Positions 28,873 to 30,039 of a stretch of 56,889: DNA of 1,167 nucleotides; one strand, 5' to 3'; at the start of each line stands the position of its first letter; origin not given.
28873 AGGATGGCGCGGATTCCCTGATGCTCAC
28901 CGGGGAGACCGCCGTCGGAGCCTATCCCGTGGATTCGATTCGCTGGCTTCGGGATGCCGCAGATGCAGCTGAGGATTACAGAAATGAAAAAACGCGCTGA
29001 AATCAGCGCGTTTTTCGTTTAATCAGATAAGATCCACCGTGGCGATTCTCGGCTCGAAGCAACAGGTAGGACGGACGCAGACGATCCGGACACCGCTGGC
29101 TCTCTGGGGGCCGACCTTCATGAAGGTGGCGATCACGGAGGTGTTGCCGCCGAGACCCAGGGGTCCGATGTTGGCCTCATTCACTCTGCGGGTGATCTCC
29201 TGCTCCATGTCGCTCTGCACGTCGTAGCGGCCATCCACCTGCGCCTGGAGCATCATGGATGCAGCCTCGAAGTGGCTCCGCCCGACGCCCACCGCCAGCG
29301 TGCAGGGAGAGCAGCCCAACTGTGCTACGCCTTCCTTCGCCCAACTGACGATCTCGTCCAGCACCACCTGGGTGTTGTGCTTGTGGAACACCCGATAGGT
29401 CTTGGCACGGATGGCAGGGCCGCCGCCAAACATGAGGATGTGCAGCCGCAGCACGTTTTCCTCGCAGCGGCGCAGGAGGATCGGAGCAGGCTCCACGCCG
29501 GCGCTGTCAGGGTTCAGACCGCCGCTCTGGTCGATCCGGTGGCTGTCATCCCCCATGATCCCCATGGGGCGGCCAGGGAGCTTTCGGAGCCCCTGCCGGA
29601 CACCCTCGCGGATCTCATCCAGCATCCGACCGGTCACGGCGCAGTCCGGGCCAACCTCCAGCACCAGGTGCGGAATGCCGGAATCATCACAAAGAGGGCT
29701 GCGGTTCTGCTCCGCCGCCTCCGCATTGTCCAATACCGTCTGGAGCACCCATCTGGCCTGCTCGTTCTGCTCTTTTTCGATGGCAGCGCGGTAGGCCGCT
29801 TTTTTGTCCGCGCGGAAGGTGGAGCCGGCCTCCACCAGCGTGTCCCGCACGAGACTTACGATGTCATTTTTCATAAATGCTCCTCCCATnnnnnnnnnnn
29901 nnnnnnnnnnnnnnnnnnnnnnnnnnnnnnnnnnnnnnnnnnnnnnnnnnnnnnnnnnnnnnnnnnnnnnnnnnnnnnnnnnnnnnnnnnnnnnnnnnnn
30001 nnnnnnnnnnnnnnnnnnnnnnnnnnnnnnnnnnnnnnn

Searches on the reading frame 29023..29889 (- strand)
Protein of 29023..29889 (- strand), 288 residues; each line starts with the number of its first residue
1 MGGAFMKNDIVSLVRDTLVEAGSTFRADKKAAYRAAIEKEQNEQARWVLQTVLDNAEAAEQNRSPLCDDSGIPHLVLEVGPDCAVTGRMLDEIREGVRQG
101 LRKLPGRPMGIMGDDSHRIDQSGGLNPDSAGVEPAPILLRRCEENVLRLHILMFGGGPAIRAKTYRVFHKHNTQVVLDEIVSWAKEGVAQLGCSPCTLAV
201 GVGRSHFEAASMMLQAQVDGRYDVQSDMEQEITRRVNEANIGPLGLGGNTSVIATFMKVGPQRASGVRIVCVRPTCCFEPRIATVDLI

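Call 4: search_protein_families(library=pfam, proteins=[window:29023-29889:-])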
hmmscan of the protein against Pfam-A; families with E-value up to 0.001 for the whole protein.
window:29023-29889:- (288 aa): 1 family
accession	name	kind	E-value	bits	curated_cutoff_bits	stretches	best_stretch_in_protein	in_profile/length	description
PF05681.19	Fumerase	-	3.4e-48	164.8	25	1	13-284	3-268/270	Fumarate hydratase (Fumerase)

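Call 5: search_protein_families(library=ncbifam, proteins=[window:29023-29889:-])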
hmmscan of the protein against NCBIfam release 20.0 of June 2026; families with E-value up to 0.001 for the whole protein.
window:29023-29889:- (288 aa): 3 families
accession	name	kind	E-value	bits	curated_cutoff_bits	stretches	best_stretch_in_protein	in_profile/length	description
NF004885.0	PRK06246.1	equivalog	5e-29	101.4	276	1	7-269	6-263/279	fumarate hydratase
TIGR00722.1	ttdA_fumA_fumB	subfamily_domain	7.6e-28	97.5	100.65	1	13-284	4-270/273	hydrolyase, tartrate alpha subunit/fumarate domain protein, Fe-S type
NF006084.0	PRK08230.1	equivalog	7.7e-14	51.4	365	1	24-279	28-279/303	L(+)-tartrate dehydratase subunit alpha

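Call 45: search_solved_structures(query=window:29023-29889:-, max_evalue=0.001)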
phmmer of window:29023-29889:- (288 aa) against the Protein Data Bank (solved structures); distinct sequences matched with E-value up to 0.001: 1.
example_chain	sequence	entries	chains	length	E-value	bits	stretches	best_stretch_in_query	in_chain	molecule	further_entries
7xky_A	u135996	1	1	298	1.3e-18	70.6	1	14-273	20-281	Fumarate hydratase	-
